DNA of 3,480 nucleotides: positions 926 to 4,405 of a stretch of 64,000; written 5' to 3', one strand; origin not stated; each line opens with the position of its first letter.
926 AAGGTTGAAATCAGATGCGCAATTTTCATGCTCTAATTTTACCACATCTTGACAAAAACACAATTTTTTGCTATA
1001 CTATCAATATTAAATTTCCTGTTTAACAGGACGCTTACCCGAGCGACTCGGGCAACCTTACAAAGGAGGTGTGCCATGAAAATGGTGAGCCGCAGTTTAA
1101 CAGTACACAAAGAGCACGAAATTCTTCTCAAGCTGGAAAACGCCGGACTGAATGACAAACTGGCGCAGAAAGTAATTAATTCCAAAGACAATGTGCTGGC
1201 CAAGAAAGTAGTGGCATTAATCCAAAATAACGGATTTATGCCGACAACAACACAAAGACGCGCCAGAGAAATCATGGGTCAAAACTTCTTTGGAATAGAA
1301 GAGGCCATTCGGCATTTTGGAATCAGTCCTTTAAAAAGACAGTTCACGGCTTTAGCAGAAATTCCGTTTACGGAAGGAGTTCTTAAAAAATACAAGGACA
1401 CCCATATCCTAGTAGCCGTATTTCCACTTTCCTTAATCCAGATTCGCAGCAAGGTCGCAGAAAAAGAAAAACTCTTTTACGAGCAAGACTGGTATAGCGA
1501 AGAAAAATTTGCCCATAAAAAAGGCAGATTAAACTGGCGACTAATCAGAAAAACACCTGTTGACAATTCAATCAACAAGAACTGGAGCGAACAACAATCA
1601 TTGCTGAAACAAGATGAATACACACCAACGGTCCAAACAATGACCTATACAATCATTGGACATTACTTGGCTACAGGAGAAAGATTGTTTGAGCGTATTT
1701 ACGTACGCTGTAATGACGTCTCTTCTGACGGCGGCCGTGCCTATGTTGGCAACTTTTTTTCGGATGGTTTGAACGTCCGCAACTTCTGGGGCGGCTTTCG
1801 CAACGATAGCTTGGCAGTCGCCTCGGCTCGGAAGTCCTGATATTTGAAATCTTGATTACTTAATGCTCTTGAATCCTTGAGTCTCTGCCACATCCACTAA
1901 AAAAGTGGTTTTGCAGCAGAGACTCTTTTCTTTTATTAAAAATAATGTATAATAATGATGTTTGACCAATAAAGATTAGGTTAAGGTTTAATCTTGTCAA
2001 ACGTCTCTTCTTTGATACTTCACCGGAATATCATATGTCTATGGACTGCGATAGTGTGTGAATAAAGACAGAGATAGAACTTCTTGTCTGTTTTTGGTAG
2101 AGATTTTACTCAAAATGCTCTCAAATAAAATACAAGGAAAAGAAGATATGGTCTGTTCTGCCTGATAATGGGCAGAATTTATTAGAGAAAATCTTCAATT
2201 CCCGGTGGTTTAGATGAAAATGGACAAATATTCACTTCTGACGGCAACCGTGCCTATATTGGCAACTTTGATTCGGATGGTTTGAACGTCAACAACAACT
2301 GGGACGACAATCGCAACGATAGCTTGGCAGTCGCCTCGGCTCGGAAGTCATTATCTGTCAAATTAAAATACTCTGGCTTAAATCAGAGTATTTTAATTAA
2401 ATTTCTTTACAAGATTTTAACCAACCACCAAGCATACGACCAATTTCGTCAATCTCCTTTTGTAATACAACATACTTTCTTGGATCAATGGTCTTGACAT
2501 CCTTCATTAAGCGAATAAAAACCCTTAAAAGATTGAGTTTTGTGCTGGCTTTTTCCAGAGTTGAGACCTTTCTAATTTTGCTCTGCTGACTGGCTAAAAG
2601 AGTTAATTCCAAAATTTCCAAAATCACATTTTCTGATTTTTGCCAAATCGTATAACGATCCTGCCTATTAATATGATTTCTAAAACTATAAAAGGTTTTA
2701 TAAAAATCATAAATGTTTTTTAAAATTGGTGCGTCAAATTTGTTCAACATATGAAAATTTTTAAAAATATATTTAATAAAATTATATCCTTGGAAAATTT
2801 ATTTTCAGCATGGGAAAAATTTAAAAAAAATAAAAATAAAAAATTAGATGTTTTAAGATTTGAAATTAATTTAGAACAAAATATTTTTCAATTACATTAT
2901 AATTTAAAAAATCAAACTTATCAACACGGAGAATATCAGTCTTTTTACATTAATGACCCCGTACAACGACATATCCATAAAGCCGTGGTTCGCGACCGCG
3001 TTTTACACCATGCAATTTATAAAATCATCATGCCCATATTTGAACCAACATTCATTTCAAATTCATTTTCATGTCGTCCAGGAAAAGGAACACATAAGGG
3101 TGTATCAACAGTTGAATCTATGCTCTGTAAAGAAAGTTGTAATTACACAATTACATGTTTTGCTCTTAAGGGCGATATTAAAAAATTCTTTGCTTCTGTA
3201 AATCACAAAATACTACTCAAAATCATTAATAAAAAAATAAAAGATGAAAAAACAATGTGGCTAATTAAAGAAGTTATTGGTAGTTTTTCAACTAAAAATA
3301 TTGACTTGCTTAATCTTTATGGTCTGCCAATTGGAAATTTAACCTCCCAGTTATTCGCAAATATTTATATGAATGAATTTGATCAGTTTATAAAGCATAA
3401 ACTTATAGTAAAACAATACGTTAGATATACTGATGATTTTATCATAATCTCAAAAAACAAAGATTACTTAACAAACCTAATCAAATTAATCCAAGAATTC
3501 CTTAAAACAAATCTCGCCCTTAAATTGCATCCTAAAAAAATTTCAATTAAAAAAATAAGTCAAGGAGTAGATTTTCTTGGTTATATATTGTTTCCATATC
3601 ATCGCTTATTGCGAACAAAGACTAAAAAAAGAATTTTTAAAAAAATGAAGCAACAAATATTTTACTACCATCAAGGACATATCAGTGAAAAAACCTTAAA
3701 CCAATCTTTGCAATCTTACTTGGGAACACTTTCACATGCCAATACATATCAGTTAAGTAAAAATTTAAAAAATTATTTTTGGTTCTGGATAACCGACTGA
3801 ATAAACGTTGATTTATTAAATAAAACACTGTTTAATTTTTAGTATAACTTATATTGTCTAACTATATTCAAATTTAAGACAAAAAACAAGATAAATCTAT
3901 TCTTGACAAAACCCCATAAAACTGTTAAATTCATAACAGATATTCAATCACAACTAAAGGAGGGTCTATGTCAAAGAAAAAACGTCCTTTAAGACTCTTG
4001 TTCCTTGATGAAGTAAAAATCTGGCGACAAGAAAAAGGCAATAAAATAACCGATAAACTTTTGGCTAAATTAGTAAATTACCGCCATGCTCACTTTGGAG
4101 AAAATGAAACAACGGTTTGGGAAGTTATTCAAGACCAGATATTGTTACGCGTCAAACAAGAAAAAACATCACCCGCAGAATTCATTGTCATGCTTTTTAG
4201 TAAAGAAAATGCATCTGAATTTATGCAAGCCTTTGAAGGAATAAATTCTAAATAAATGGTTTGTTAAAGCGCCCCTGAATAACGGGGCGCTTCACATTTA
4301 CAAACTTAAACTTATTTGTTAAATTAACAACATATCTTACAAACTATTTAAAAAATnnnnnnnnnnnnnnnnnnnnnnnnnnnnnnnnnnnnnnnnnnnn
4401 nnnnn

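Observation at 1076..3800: Complete diversity-generating retroelement (target gene with VR, TR, Avd-like gene, RT) showing a textbook adenine-mutagenesis signature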

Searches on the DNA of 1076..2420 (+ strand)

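Call 66: search_rna_families(sources=[L004, L007, L008, L009, L013, L014, L017, L018, L022, L024, L029, L030, L031, L042, L046, L077], threshold=gathering)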
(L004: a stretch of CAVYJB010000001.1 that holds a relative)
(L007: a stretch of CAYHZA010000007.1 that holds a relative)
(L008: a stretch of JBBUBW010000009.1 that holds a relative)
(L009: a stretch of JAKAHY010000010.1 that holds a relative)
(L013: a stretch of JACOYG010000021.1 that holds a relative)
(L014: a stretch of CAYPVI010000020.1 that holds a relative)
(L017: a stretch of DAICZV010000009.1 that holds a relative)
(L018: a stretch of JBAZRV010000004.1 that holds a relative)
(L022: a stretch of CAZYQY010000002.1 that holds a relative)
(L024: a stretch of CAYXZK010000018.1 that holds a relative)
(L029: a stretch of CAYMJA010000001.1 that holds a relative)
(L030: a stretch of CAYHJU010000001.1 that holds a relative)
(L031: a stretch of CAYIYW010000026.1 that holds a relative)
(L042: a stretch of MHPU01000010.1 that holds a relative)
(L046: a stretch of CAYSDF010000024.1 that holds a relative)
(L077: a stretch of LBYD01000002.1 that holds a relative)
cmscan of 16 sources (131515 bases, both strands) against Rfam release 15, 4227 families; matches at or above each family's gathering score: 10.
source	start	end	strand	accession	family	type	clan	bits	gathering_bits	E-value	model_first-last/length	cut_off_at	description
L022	1347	1688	+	RF00023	tmRNA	Gene;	CL00001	140.8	47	8.8e-55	1-374/374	no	transfer-messenger RNA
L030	3602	3674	+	RF00005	tRNA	Gene; tRNA;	CL00001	72.6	29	1.2e-13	1-71/71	no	tRNA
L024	746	817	+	RF00005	tRNA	Gene; tRNA;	CL00001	70.4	29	5.1e-13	1-71/71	no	tRNA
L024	640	711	+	RF00005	tRNA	Gene; tRNA;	CL00001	67.3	29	3.5e-12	1-71/71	no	tRNA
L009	7985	8056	-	RF00005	tRNA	Gene; tRNA;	CL00001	67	29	4.2e-12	1-71/71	no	tRNA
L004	3552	3624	-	RF00005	tRNA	Gene; tRNA;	CL00001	66.6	29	5.5e-12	1-71/71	no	tRNA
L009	1674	1745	-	RF00005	tRNA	Gene; tRNA;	CL00001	65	29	1.5e-11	1-71/71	no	tRNA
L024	3621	3691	+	RF00005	tRNA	Gene; tRNA;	CL00001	63.1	29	5.2e-11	1-71/71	no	tRNA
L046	6563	6646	+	RF00005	tRNA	Gene; tRNA;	CL00001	51.7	29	7.1e-08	1-70/71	3'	tRNA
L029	3285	3421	-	RF00174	Cobalamin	Cis-reg; riboswitch;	CL00101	36.2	31.5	3.2e-05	1-189/189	no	Cobalamin riboswitch aptamer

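Call 75: search_rna_families(source=window, start=1840, end=2420, threshold=evalue, max_evalue=10)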
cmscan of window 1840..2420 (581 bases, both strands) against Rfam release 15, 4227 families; matches with E-value up to 10: 14.
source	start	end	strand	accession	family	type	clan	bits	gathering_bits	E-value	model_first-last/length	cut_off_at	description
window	2027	2175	+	RF00028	Intron_gpI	Intron;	-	22.8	50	0.0013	1-253/253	no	Group I catalytic intron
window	1954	2034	-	RF02437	SpF44_sRNA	Gene; sRNA;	-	18.2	70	1.3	1-102/102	no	Streptococcus sRNA SpF44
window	2371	2420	-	RF01183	SNORD19B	Gene; snRNA; snoRNA; CD-box;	CL00048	17.9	50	5.5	25-84/84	5'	Small nucleolar RNA SNORD19B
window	1879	1977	-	RF02822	Srn266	Gene; sRNA;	-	17.6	63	3.1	1-112/112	no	Streptococcus RNA 266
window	2039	2144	+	RF01213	snoR103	Gene; snRNA; snoRNA; HACA-box;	-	17.6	50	5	1-106/106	no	Small nucleolar RNA snoR103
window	2036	2146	+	RF00396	SNORA13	Gene; snRNA; snoRNA; HACA-box;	CL00028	15.6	53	5.6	1-134/134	no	Small nucleolar RNA SNORA13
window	1876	1928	-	RF03996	mir-3012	Gene; miRNA;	-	15.6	90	8.5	1-68/68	no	mir-3012 microRNA precursor family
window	1876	1928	-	RF04267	mir-362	Gene; miRNA;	-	14.6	80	4.1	1-65/65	no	mir-362 microRNA precursor family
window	2366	2393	-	RF03883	mir-9256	Gene; miRNA;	-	14.4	80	9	1-67/67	no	mir-9256 microRNA precursor family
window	1894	1948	+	RF02965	CyVA-1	Gene; sRNA;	-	14.3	41.4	4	1-77/77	no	CyVA-1 RNA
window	2199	2290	+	RF00264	SNORA64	Gene; snRNA; snoRNA; HACA-box;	CL00041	12.2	35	7.5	1-133/133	no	Small nucleolar RNA SNORA64/SNORA10 family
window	2150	2166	+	RF01977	HOTAIRM1_3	Gene; lncRNA;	-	11.8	37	3.1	1-59/59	no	HOX antisense intergenic RNA myeloid 1 conserved region 3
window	1993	2023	-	RF00619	U6atac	Gene; snRNA; splicing;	CL00009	11.6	33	2.2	1-126/126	no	U6atac minor spliceosomal RNA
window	2318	2402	+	RF02089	CLRN1-AS1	Gene; lncRNA;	-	9.5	48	8.9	1-79/79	no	CLRN1 antisense RNA 1 conserved region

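Call 99: search_rna_families(source=L013, start=4780, end=5310, threshold=evalue, max_evalue=1, show_alignments=1)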
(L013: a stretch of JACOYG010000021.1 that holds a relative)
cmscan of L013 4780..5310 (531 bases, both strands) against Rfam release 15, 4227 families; matches with E-value up to 1: 0.
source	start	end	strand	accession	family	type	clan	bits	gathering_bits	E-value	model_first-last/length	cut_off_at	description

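Call 100: search_rna_families(source=L031, start=4820, end=5340, threshold=evalue, max_evalue=1)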
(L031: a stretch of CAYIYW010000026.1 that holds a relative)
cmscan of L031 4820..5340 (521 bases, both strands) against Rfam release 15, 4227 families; matches with E-value up to 1: 2.
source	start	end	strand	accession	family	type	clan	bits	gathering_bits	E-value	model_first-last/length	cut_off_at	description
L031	5286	5309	+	RF01356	CRISPR-DR28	Gene; CRISPR;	-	24.6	35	0.042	1-24/24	no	CRISPR RNA direct repeat element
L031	4980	5155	+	RF03019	RT-16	Gene; sRNA;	-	20.8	50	0.99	1-158/158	no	RT-16 RNA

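Call 101: search_rna_families(source=L031, start=4900, end=5300, threshold=evalue, max_evalue=5, show_alignments=2)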
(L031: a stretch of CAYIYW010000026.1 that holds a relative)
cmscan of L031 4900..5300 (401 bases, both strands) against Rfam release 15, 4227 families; matches with E-value up to 5: 2.
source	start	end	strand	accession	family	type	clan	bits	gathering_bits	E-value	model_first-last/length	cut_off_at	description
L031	4980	5155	+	RF03019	RT-16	Gene; sRNA;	-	20.8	50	0.76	1-158/158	no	RT-16 RNA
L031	5028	5082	-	RF02843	RefA5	Gene; antisense;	-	16.3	91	0.87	1-68/68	no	Enterococcus sRNA A5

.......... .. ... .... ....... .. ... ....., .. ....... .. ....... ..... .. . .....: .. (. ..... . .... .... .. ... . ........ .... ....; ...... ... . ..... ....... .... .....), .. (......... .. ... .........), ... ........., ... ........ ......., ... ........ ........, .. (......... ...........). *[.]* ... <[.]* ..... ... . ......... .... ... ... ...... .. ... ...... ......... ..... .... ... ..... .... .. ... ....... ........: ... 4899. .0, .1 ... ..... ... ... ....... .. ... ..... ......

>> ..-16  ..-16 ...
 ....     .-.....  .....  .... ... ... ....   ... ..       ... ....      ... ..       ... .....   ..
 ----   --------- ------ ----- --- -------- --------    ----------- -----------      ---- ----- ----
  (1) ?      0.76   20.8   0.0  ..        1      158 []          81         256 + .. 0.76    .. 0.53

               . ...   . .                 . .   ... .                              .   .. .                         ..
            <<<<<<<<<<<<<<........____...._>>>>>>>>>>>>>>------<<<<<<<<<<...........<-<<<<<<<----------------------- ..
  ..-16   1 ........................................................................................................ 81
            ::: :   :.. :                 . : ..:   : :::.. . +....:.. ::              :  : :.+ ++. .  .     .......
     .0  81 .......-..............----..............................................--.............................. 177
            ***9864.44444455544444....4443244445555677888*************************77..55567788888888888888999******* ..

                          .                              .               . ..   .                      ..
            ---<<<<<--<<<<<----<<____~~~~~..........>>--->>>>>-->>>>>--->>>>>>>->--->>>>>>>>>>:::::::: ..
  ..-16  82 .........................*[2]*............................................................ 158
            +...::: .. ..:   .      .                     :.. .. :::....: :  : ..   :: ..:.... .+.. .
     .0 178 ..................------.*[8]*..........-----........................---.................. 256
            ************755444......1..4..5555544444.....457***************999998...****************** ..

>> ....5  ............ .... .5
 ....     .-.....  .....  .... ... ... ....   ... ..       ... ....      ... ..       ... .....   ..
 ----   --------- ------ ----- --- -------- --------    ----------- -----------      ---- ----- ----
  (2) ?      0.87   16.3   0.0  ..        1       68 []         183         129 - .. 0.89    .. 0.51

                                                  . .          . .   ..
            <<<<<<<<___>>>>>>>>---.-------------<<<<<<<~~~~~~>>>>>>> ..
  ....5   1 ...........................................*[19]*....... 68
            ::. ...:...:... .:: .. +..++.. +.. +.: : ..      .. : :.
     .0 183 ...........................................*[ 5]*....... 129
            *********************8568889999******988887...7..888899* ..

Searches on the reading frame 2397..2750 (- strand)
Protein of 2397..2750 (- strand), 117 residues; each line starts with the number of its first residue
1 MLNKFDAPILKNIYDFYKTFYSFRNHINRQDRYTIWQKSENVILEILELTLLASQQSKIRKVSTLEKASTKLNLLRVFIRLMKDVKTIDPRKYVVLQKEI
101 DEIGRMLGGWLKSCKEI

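Call 5: search_protein_families(library=pfam, proteins=[window:2397-2750:-], max_evalue=0.1)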
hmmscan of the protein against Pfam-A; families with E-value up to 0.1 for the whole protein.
window:2397-2750:- (117 aa): 2 families
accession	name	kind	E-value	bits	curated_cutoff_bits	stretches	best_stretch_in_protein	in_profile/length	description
PF22296.2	bAvd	-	3.2e-19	69.8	40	1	9-114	3-107/107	bAvd-like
PF05635.17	23S_rRNA_IVP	-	1.2e-05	25.9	33.8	1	55-108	52-105/106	23S rRNA-intervening sequence protein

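Call 6: search_protein_families(library=ncbifam, proteins=[window:2397-2750:-], max_evalue=0.1)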
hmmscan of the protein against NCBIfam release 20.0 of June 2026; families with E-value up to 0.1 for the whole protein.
window:2397-2750:- (117 aa): 4 families
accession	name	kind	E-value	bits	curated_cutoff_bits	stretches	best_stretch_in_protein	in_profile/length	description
NF033474.1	DivGenRetAVD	equivalog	1.4e-23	83.1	80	1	8-112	2-104/104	diversity-generating retroelement protein Avd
TIGR02436.1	TIGR02436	subfamily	0.00011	22.4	24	1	55-114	48-108/109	four helix bundle protein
NF008912.0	PRK12275.1-6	subfamily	0.044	13.8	124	0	57-115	54-112/117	hypothetical protein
NF001071.0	PRK00118.2-1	equivalog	0.059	13.8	160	1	11-102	9-99/117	putative DNA-binding protein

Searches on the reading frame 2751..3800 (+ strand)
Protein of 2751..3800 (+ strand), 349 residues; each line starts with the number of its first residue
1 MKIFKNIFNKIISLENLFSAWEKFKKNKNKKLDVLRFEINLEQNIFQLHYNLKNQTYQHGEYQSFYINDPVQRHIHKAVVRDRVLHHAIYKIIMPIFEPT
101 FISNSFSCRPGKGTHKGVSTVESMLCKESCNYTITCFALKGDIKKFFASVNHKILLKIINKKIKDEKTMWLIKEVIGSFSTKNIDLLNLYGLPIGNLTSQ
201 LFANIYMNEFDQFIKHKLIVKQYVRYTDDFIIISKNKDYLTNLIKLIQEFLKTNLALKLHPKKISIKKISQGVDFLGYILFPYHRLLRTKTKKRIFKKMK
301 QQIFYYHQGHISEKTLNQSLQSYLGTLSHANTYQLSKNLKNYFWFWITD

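Call 5: search_protein_families(library=pfam, proteins=[window:2751-3800:+], max_evalue=0.1)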
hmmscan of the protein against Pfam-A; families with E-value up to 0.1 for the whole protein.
window:2751-3800:+ (349 aa): 1 family
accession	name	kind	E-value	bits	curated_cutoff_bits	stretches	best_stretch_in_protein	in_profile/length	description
PF00078.32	RVT_1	-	3.7e-23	82.7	29.6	1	79-280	16-205/205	Reverse transcriptase (RNA-dependent DNA polymerase)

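Call 6: search_protein_families(library=ncbifam, proteins=[window:2751-3800:+], max_evalue=0.1)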
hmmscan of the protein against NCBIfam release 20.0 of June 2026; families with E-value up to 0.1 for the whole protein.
window:2751-3800:+ (349 aa): 4 families
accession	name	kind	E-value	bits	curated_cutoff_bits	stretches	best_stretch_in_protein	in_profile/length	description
TIGR04416.1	group_II_RT_mat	equivalog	2.3e-47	161.8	300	1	15-308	2-300/353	group II intron reverse transcriptase/maturase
NF041747.1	Drt3a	equivalog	1.6e-19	70.6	200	1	133-285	108-267/412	antiviral reverse transcriptase Drt3a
NF041746.1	Drt2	equivalog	7.7e-17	61.6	390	2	189-318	221-359/416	antiviral reverse transcriptase Drt2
NF038233.2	retron_St85_RT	exception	1.7e-16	60.3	235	1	137-337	90-283/289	retron St85 family RNA-directed DNA polymerase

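Call 7: search_solved_structures(query=window:2751-3800:+, max_evalue=0.001, show_alignments=1)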
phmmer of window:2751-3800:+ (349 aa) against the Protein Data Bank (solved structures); distinct sequences matched with E-value up to 0.001: 12.
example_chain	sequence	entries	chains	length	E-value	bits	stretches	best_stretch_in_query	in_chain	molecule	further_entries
8ub7_A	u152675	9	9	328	3.6e-47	164.4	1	4-336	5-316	Reverse transcriptase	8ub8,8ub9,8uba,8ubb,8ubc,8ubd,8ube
6ar1_A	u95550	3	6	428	2.1e-24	89.6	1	11-304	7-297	GsI-IIC RT | Trt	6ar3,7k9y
7uim_D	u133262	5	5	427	3.1e-21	79.2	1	5-296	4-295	Group II intron reverse transcriptase/maturase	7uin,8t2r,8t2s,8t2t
5hhl_A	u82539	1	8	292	5.7e-21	78.3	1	5-282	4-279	Retron-type reverse transcriptase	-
5hhj_A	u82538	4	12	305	2.4e-20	76.3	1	8-281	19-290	Retron-type reverse transcriptase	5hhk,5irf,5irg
5g2x_C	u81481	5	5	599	7.1e-19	71.4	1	41-216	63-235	GROUP II INTRON-ENCODED PROTEIN LTRA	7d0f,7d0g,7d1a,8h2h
6me0_C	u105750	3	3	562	4.6e-17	65.5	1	55-301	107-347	Maturase reverse transcriptase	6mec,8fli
8bgj_A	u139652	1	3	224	7.3e-11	45.1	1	124-280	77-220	RNA-directed DNA polymerase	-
7kft_D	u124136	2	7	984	7.5e-10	41.8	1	50-285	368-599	Cas6-RT-Cas1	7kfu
9d5x_A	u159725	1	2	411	2.2e-07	33.7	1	7-282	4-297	Group II intron-like 4 reverse transcriptase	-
9d4s_A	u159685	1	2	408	2.6e-07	33.4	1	7-282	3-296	Group II intron-like 4 reverse transcriptase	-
9z6y_A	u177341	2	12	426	7.9e-06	28.5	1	140-256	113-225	Drt3a reverse transcriptase protein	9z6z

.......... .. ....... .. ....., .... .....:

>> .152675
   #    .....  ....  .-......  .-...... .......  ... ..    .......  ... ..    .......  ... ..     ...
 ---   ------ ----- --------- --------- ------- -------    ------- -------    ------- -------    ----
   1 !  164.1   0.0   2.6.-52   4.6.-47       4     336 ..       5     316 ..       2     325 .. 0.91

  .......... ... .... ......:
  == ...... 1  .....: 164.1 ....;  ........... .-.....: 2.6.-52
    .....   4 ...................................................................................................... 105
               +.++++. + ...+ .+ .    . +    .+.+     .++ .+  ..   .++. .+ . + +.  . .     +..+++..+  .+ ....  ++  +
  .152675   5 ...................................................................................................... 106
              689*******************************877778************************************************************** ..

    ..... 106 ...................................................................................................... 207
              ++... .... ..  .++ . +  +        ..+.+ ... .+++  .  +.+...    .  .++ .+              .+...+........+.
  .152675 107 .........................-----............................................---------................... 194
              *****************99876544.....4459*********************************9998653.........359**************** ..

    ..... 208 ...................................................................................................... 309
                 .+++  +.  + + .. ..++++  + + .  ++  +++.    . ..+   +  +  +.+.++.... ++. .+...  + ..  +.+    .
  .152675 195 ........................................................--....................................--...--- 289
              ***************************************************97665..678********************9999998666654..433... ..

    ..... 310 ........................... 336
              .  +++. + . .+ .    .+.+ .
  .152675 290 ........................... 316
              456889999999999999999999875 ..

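Call 14: list_cluster_members(proteins=[P0001, window:2751-3800:+, window:2397-2750:-])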
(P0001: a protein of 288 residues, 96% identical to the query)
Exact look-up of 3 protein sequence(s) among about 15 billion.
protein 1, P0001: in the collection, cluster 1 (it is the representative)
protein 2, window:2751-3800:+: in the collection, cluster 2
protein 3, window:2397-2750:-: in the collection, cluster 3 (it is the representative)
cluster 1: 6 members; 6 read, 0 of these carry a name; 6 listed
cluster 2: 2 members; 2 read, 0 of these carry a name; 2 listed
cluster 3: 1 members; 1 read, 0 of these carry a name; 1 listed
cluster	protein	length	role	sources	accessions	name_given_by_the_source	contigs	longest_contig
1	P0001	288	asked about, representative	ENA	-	-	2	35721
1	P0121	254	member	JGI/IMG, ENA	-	-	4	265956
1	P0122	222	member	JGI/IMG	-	-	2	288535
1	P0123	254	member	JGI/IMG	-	-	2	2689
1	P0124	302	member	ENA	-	-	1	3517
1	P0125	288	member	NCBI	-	-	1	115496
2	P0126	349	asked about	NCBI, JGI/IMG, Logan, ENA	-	-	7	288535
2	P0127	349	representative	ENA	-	-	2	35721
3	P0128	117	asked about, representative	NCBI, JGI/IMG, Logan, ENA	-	-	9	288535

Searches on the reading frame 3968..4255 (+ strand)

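Call 5: search_protein_families(library=pfam, proteins=[window:3968-4255:+], max_evalue=0.1)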
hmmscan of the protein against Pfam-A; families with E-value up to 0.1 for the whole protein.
window:3968-4255:+ (95 aa): 1 family
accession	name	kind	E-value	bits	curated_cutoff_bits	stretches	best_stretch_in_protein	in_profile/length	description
PF04368.18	DUF507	-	0.044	14.2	24.7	1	16-66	91-141/182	Protein of unknown function (DUF507)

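Call 6: search_protein_families(library=ncbifam, proteins=[window:3968-4255:+], max_evalue=0.1)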
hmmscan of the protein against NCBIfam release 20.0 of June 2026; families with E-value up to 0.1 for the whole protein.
window:3968-4255:+ (95 aa): 3 families
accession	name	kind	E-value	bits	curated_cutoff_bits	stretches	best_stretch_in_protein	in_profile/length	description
NF045958.1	MAG1050_fam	equivalog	0.0059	15.7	150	1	3-93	112-200/328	MAG1050 family protein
NF010249.0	PRK13696.1-1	equivalog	0.011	15.9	90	0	59-87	16-44/72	hypothetical protein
NF033749.1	bact_hemeryth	subfamily_domain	0.016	15.4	84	1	20-50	35-65/129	bacteriohemerythrin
